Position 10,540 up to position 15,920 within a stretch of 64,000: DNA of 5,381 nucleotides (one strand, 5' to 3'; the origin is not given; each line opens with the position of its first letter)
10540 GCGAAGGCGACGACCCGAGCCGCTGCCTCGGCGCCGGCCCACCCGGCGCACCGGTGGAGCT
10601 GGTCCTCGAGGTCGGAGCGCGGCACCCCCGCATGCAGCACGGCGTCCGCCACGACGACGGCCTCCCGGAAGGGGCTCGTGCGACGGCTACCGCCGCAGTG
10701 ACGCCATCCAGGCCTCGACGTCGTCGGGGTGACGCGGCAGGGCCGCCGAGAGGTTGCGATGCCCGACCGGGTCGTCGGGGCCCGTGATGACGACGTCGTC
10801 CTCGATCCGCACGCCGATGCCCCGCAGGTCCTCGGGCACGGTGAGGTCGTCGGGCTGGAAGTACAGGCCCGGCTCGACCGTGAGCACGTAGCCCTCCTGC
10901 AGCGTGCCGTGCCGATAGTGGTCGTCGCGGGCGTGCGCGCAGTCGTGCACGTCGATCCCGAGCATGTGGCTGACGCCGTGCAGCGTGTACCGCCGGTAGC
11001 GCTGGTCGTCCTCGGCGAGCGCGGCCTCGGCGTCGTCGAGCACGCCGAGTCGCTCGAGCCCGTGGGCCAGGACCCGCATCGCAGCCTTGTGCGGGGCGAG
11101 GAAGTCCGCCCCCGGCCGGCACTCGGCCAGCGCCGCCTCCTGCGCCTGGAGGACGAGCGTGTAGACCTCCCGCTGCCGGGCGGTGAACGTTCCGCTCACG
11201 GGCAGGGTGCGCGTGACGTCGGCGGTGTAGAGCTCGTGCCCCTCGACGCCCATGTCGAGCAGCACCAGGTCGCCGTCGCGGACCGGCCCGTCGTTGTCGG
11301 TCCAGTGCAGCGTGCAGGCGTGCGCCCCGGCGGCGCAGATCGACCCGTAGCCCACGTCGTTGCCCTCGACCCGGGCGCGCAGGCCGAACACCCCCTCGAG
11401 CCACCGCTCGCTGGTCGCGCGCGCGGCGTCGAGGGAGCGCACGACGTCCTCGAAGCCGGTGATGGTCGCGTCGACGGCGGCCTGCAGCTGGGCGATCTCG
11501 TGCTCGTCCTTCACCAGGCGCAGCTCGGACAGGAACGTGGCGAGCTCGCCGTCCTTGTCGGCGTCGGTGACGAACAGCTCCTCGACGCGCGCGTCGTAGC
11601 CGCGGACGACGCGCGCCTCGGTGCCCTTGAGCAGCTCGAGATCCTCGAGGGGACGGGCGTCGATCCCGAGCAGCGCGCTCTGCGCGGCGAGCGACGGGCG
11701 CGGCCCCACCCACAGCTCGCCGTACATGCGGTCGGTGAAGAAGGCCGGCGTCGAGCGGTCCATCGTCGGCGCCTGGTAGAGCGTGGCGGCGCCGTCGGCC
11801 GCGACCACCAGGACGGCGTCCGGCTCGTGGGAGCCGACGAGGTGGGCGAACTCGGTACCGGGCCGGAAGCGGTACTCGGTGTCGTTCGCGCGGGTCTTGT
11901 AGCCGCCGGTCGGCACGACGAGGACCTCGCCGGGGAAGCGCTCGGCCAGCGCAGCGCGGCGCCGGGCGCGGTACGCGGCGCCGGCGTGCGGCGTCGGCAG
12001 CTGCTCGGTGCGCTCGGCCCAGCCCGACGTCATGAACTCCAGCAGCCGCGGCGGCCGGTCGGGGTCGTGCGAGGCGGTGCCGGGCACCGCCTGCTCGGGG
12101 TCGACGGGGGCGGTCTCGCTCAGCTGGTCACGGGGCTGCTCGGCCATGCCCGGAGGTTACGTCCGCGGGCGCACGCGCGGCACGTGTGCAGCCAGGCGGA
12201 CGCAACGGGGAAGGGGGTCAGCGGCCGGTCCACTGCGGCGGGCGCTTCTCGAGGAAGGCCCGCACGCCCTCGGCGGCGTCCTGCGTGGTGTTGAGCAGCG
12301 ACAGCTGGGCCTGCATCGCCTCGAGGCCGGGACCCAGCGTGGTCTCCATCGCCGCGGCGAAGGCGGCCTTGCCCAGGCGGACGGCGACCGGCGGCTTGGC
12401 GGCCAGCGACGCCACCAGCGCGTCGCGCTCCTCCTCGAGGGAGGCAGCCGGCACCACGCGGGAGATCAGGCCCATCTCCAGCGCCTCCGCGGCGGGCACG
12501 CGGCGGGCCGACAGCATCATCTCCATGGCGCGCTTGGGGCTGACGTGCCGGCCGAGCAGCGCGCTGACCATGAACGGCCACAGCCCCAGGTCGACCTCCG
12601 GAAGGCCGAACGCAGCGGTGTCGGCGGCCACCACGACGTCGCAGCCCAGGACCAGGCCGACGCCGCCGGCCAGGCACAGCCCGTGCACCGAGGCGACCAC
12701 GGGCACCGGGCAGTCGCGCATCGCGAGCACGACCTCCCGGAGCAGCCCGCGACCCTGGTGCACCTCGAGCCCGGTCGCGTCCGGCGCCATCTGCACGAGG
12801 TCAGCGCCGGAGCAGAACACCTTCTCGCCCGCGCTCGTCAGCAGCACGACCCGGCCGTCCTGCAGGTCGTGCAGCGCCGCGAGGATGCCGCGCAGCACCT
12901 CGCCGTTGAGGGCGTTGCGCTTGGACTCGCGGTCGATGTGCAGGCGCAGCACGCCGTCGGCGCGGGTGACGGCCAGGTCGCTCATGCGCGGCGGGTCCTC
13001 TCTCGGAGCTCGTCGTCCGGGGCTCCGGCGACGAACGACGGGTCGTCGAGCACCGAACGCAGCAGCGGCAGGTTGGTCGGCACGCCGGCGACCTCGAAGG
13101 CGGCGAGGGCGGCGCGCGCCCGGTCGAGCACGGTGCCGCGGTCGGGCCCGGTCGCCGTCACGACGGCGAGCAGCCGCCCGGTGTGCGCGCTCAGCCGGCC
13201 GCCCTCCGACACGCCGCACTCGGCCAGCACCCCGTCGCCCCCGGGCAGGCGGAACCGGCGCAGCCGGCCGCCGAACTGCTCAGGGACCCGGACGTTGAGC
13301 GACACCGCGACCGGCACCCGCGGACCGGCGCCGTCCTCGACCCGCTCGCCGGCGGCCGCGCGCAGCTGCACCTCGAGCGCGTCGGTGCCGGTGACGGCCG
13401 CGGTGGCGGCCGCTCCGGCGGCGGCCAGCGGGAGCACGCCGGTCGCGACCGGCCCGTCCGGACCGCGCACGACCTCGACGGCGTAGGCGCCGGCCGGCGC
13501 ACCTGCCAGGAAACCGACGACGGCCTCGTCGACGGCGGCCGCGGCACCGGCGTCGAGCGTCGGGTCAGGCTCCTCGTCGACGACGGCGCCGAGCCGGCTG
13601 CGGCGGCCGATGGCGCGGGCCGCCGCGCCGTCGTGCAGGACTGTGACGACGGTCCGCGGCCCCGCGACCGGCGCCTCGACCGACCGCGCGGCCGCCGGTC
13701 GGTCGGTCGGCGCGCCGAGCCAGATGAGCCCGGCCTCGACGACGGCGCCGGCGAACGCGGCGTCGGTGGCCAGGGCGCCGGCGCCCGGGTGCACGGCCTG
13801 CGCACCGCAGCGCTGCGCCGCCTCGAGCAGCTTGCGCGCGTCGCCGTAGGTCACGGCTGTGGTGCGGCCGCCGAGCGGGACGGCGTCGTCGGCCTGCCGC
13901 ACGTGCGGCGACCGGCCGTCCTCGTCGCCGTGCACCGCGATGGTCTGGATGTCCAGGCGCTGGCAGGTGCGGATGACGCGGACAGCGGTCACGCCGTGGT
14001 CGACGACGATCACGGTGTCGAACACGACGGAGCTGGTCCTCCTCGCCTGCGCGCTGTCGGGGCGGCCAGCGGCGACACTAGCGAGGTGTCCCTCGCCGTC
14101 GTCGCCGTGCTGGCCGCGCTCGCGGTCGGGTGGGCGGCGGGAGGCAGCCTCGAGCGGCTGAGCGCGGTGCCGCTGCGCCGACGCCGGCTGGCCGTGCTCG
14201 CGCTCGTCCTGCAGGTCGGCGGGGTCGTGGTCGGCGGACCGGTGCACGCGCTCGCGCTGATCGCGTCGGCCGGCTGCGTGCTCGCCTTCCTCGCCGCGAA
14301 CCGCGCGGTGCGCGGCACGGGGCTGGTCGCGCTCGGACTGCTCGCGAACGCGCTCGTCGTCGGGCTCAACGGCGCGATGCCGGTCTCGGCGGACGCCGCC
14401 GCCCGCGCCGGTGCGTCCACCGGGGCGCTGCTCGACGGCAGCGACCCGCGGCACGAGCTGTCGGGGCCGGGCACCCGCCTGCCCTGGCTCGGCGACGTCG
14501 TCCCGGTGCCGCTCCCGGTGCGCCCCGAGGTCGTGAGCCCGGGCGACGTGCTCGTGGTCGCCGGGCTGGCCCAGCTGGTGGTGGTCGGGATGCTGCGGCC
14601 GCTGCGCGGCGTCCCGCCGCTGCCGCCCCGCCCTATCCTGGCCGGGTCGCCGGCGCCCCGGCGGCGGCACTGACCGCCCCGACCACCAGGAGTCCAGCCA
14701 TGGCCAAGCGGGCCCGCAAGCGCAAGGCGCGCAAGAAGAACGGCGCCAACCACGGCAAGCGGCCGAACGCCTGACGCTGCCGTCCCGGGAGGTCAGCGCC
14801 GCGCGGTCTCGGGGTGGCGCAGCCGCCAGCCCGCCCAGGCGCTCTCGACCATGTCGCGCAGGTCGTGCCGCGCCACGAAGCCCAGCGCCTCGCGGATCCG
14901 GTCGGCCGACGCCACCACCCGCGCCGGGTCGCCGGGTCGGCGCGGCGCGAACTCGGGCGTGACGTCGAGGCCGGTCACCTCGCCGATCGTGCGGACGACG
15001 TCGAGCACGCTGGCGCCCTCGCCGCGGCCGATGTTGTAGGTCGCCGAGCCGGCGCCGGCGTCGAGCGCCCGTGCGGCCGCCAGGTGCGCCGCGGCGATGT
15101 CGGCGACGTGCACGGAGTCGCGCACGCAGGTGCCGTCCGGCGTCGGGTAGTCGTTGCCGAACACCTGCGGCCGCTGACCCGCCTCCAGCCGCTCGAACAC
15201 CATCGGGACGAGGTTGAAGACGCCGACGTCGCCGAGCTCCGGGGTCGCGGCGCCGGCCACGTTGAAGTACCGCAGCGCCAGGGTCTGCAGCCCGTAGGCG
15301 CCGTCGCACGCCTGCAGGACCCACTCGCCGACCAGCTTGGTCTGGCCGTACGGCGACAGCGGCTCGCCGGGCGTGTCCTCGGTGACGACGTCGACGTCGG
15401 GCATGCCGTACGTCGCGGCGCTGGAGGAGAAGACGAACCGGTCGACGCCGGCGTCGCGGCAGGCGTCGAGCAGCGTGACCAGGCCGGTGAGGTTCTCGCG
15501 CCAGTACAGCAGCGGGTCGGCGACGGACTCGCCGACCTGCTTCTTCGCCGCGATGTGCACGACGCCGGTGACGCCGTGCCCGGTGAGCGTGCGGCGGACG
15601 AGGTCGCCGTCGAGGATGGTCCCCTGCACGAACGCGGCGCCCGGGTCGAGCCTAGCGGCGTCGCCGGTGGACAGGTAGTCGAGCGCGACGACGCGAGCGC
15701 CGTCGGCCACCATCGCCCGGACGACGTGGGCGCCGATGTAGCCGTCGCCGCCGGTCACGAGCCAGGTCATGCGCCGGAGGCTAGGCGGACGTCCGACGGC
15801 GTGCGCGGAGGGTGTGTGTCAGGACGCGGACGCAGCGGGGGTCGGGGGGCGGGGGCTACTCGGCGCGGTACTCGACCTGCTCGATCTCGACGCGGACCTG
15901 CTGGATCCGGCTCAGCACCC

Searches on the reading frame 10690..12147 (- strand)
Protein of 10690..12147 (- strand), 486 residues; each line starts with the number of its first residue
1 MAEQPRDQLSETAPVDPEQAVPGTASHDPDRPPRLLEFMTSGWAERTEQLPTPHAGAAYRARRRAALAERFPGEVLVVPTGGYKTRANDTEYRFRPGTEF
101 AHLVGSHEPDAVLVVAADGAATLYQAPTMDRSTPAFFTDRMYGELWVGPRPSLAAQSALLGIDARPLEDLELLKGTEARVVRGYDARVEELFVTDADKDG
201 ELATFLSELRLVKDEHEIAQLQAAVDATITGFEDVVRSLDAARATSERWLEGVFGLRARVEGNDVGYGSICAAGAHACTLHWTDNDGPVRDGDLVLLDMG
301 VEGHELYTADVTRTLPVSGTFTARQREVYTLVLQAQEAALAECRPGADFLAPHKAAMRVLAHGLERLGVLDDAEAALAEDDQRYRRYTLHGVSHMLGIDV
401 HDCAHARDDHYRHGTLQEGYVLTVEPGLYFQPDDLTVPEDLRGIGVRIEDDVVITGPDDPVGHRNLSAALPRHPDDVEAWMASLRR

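Call 55: search_protein_families(library=pfam, proteins=[window:10690-12147:-], max_evalue=0.001)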
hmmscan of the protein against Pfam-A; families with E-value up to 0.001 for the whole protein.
window:10690-12147:- (486 aa): 2 families
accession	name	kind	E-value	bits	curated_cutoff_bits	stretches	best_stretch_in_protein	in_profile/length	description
PF00557.29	Peptidase_M24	-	2.9e-47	161.6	23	1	220-455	2-207/208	Metallopeptidase family M24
PF05195.22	AMP_N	-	2.5e-15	56.7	24.6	1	61-171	2-107/121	Aminopeptidase P, N-terminal domain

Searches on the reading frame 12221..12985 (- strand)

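Call 55: search_protein_families(library=pfam, proteins=[window:12221-12985:-], max_evalue=0.001)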
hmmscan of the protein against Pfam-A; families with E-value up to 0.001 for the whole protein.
window:12221-12985:- (255 aa): 2 families
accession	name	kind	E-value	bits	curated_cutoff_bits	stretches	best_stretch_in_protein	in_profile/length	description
PF00378.25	ECH_1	-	5.9e-58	196.6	27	1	9-254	3-250/251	Enoyl-CoA hydratase/isomerase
PF16113.10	ECH_2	-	2.1e-27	96.9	27.2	1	14-194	3-188/335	Enoyl-CoA hydratase/isomerase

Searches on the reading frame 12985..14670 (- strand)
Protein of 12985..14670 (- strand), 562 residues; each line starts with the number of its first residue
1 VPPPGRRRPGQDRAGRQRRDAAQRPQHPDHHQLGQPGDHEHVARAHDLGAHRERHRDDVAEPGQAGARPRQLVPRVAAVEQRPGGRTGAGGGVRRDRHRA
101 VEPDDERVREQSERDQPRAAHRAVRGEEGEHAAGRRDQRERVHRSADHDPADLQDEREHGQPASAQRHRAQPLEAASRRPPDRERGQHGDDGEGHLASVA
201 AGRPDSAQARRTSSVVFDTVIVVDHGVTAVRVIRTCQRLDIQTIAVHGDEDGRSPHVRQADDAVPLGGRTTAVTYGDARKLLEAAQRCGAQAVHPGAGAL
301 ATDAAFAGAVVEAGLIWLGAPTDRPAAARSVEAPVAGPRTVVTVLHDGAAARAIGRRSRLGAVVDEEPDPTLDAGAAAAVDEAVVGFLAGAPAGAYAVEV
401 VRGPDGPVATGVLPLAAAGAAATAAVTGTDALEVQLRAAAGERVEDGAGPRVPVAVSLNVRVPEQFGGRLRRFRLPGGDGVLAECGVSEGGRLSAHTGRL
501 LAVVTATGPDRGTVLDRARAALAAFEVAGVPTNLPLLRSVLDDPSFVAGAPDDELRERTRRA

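Call 55: search_protein_families(library=pfam, proteins=[window:12985-14670:-], max_evalue=0.001)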
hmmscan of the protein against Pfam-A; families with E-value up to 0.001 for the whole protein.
window:12985-14670:- (562 aa): 2 families
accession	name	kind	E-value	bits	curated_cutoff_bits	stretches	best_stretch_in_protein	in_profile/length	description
PF00289.28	Biotin_carb_N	-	2.1e-28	99.5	25.5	1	217-322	2-107/110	Biotin carboxylase, N-terminal domain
PF02785.25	Biotin_carb_C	-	1e-13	51.8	32.4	1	468-550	18-100/108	Biotin carboxylase C-terminal domain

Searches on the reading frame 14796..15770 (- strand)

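Call 55: search_protein_families(library=pfam, proteins=[window:14796-15770:-], max_evalue=0.001)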
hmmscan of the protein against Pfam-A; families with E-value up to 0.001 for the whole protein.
window:14796-15770:- (325 aa): 9 families
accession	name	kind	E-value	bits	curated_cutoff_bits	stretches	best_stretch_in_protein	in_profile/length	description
PF01370.27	Epimerase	-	3.9e-55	187.3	20.9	1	3-248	1-240/240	NAD dependent epimerase/dehydratase family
PF16363.11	GDP_Man_Dehyd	-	5.1e-49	168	27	1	4-309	1-330/332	GDP-mannose 4,6 dehydratase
PF01073.25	3Beta_HSD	-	9e-16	58.2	22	1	4-238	1-234/280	3-beta hydroxysteroid dehydrogenase/isomerase family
PF04321.23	RmlD_sub_bind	-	6.5e-11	42.3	27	1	1-168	1-148/287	RmlD substrate binding domain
PF02719.21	Polysacc_synt_2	-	1.1e-10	41.7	20.2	1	4-174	2-174/293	Polysaccharide biosynthesis protein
PF13460.12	NAD_binding_10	-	5.2e-09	36.7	27.2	1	7-122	1-103/184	NAD(P)H-binding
PF05368.20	NmrA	-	3.8e-07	30.4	27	1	4-118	6-108/298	NmrA-like family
PF07993.18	NAD_binding_4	-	5e-07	29.6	20.1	1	66-207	88-242/258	Male sterility protein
PF08659.16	KR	-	2e-05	25.1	22.6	0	2-30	2-30/180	KR domain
